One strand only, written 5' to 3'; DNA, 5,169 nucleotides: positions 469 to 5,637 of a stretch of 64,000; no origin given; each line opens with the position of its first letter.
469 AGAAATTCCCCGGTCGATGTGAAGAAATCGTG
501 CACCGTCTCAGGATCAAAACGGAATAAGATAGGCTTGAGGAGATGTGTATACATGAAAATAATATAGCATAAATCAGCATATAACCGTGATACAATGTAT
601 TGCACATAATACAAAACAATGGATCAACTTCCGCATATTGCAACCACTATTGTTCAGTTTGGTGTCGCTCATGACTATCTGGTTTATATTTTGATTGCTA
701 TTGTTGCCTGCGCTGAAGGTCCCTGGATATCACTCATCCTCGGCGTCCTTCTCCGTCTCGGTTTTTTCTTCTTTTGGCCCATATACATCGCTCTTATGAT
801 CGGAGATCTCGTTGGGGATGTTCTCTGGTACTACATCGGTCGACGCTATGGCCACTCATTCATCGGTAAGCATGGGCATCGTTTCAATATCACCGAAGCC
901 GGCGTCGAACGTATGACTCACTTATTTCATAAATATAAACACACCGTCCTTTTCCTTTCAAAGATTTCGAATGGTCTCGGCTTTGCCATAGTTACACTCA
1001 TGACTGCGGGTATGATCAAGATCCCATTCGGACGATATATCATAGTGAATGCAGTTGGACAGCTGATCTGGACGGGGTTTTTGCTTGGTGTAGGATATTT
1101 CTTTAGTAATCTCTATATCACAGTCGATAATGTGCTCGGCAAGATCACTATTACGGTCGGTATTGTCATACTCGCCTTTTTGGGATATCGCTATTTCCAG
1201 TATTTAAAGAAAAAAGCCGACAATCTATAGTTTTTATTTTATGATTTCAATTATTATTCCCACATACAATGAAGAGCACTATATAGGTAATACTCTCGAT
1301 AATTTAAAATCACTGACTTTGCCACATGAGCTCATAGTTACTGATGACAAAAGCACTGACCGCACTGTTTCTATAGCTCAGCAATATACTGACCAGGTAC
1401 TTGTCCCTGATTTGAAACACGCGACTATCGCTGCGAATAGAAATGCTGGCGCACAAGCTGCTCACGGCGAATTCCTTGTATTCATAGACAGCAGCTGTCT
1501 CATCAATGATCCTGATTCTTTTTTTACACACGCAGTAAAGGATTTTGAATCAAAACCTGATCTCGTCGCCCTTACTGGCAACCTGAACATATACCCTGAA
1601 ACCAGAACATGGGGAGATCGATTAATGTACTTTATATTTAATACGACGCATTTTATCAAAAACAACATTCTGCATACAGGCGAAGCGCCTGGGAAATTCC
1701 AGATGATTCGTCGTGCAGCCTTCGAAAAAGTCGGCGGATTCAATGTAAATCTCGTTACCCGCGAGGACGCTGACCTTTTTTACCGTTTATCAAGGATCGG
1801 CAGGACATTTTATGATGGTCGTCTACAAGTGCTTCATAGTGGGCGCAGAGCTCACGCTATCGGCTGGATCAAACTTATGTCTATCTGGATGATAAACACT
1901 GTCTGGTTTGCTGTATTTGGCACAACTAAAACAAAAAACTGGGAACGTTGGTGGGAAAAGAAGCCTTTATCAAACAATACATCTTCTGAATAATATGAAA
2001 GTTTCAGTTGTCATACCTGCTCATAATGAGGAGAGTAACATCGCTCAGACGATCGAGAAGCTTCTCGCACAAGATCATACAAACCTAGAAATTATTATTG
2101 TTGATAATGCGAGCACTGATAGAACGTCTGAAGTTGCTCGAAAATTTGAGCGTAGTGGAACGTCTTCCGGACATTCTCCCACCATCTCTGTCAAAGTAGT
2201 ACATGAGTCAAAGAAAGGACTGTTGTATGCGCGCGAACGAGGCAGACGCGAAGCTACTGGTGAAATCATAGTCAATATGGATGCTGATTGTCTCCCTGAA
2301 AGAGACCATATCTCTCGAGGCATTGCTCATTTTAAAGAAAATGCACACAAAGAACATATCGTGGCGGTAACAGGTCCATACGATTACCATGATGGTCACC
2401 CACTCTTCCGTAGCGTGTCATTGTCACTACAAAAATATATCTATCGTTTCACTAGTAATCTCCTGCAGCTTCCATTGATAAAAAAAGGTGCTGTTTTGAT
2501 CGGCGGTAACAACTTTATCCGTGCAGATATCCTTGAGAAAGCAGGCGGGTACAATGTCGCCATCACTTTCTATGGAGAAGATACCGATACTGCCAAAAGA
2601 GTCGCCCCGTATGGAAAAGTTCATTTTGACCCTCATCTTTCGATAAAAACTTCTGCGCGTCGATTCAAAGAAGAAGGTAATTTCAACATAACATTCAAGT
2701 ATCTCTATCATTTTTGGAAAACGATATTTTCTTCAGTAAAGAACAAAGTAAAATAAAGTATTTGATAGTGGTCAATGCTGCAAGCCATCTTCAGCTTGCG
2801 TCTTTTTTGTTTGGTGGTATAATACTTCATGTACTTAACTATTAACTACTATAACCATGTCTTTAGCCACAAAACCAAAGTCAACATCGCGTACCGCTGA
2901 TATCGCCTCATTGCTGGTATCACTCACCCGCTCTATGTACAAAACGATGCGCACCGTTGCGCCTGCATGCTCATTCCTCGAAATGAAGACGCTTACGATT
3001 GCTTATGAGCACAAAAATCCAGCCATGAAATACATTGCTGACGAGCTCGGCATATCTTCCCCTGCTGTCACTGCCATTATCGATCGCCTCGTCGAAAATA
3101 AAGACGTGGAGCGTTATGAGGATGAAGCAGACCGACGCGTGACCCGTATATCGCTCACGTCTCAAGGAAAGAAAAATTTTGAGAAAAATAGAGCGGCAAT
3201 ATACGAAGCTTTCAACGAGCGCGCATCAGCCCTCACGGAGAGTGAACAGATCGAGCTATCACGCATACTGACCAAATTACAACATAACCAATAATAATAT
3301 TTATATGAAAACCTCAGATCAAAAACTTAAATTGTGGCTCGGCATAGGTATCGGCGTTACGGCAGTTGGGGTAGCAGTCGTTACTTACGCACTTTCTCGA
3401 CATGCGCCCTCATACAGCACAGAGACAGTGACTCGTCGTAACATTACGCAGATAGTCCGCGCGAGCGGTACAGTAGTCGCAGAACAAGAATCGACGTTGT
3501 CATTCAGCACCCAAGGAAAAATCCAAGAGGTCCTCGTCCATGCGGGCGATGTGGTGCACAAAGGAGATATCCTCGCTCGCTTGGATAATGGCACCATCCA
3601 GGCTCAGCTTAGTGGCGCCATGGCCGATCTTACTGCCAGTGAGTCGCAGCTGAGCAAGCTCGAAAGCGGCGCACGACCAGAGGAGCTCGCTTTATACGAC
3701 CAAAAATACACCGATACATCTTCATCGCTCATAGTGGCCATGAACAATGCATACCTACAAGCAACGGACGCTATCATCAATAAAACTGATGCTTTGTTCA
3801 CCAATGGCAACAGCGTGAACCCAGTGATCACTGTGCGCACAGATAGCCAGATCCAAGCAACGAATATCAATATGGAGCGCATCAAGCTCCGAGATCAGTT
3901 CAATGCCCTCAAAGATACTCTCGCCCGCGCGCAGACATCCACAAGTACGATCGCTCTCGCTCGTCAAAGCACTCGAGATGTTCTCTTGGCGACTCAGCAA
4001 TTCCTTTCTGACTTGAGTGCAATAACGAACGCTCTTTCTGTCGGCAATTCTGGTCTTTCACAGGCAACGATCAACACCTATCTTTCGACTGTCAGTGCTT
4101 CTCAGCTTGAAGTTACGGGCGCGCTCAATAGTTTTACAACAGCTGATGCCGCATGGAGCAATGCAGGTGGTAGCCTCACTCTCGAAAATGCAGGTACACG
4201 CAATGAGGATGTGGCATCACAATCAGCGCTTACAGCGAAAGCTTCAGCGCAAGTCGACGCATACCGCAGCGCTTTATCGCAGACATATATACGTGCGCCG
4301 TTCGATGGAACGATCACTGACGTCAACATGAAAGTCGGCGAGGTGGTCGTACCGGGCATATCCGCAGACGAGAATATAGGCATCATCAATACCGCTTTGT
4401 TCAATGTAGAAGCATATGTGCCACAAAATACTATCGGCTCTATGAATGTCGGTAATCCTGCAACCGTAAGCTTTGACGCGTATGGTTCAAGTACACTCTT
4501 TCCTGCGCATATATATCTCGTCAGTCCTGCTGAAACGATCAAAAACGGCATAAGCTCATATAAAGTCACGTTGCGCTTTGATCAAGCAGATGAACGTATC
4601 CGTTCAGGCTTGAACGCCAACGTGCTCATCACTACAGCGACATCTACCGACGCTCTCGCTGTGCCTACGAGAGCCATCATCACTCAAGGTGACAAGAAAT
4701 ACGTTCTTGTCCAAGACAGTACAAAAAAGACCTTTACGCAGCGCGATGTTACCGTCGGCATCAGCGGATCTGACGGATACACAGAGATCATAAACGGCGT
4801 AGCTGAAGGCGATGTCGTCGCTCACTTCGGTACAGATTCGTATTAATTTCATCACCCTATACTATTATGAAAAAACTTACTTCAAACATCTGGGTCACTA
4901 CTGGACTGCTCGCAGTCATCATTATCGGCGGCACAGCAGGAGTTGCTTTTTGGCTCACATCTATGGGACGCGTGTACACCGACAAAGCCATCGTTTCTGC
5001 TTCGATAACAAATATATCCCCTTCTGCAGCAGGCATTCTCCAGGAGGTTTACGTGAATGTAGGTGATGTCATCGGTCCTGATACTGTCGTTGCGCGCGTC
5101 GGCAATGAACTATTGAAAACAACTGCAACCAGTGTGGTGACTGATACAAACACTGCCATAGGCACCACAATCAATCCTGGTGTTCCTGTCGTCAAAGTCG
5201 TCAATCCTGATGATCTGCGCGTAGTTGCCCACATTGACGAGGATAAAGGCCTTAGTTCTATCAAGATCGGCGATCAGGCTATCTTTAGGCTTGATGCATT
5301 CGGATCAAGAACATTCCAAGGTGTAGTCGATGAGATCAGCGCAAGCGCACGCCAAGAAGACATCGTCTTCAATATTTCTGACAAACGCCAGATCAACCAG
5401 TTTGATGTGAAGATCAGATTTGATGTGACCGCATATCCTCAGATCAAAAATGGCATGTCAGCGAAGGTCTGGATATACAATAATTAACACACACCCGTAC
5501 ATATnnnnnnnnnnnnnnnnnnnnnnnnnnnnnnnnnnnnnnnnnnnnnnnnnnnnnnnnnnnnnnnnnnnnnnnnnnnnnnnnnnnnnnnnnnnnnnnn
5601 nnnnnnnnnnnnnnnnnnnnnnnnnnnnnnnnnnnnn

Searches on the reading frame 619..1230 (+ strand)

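Call 77: search_protein_families(library=pfam, proteins=[window:619-1230:+], max_evalue=0.0001)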
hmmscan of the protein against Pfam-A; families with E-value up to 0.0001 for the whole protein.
window:619-1230:+ (203 aa): 1 family
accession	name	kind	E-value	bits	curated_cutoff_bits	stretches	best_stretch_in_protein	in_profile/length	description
PF09335.16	VTT_dom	-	1.9e-16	61.1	33.9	1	43-160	6-122/123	VTT domain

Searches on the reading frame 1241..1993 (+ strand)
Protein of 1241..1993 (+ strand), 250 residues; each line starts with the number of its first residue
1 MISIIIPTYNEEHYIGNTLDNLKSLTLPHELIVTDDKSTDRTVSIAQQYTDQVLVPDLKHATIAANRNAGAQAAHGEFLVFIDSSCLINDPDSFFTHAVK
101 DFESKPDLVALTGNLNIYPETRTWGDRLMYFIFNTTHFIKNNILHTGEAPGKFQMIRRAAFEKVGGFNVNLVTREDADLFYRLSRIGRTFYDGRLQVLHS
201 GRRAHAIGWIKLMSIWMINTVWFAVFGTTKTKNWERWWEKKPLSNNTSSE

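Call 77: search_protein_families(library=pfam, proteins=[window:1241-1993:+], max_evalue=0.0001)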
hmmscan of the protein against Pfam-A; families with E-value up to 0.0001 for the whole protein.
window:1241-1993:+ (250 aa): 3 families
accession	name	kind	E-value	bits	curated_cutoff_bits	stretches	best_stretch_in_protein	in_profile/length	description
PF00535.33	Glycos_transf_2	-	1.3e-25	90.7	23.3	1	3-164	1-167/168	Glycosyl transferase family 2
PF10111.15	Glyco_tranf_2_2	-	1e-14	55.1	27.3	1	3-187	1-203/276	Glycosyltransferase like family 2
PF13641.12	Glyco_tranf_2_3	-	4.2e-11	43.7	27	1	2-188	3-199/230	Glycosyltransferase like family 2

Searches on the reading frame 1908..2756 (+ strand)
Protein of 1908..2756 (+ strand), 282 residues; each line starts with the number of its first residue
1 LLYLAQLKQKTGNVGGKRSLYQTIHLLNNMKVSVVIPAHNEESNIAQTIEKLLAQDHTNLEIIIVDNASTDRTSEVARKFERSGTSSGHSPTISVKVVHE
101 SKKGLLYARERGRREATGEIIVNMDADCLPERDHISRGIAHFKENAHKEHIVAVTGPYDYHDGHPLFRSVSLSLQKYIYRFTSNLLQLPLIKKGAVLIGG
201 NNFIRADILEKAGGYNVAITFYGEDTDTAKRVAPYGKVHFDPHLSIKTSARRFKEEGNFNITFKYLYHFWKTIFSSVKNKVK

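Call 77: search_protein_families(library=pfam, proteins=[window:1908-2756:+], max_evalue=0.0001)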
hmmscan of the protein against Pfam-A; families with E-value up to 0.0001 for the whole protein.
window:1908-2756:+ (282 aa): 3 families
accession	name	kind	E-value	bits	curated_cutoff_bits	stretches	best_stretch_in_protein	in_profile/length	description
PF00535.33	Glycos_transf_2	-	6.3e-31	108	23.3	1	33-211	1-166/168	Glycosyl transferase family 2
PF13641.12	Glyco_tranf_2_3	-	1.5e-11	45.2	27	1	32-233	3-195/230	Glycosyltransferase like family 2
PF10111.15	Glyco_tranf_2_2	-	4.9e-09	36.5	27.3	1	33-254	1-223/276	Glycosyltransferase like family 2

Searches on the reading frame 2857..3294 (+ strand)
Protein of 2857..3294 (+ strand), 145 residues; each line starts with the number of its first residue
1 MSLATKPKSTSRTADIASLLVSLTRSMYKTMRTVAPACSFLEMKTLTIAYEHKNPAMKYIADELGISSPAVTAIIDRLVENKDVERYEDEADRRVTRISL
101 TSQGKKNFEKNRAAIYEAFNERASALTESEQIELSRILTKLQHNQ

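Call 77: search_protein_families(library=pfam, proteins=[window:2857-3294:+], max_evalue=0.0001)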
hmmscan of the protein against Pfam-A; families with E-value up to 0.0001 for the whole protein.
window:2857-3294:+ (145 aa): 3 families
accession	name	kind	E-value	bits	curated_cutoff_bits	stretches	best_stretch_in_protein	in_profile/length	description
PF01047.28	MarR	-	1.2e-10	41.5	24.6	1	42-95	5-58/59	MarR family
PF12802.13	MarR_2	-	3.7e-07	30.6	27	1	55-94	21-60/61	MarR family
PF22381.2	Staph_reg_Sar_Rot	-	8.7e-06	26.2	27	1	40-109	14-83/85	Transcriptional regulator SarA/Rot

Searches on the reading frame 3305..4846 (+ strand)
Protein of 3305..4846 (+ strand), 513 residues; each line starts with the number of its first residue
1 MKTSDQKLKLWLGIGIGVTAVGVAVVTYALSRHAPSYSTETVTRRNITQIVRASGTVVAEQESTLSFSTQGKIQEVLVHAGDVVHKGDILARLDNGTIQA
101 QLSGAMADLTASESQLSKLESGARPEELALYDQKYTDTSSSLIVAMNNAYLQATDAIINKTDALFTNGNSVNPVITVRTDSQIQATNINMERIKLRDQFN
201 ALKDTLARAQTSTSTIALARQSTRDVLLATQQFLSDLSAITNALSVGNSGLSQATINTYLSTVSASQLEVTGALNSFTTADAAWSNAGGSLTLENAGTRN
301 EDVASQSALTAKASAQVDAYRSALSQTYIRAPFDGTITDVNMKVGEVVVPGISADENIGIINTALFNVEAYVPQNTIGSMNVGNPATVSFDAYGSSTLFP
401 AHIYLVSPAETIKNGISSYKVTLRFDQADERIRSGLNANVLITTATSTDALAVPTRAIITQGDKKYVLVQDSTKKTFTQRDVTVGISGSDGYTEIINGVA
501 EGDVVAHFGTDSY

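Call 9: search_protein_families(library=pfam, proteins=[window:3305-4846:+], max_evalue=0.001)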
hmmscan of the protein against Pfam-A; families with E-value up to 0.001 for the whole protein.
window:3305-4846:+ (513 aa): 4 families
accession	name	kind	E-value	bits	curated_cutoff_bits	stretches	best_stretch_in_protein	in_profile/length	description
PF13437.12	HlyD_3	-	9.5e-15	55.7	22.2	1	329-435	2-106/106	HlyD family secretion protein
PF13533.13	Biotin_lipoyl_2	-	6.2e-13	48.7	29.8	1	64-94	2-32/32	Biotin-lipoyl like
PF16576.10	HlyD_D23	-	2.3e-10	40.5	30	1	310-436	92-212/214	Barrel-sandwich domain of CusB or HlyD membrane-fusion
PF00364.28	Biotin_lipoyl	-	1.5e-05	25.2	22.1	0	67-93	47-73/73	Biotin-requiring enzyme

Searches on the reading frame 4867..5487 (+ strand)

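Call 77: search_protein_families(library=pfam, proteins=[window:4867-5487:+], max_evalue=0.0001)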
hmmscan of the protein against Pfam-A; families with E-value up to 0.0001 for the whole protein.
window:4867-5487:+ (206 aa): 2 families
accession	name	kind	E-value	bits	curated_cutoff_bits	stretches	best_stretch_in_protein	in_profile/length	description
PF16576.10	HlyD_D23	-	5.3e-09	36.1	30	1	85-161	113-188/214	Barrel-sandwich domain of CusB or HlyD membrane-fusion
PF13437.12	HlyD_3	-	2.1e-07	32.1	22.2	1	89-165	8-84/106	HlyD family secretion protein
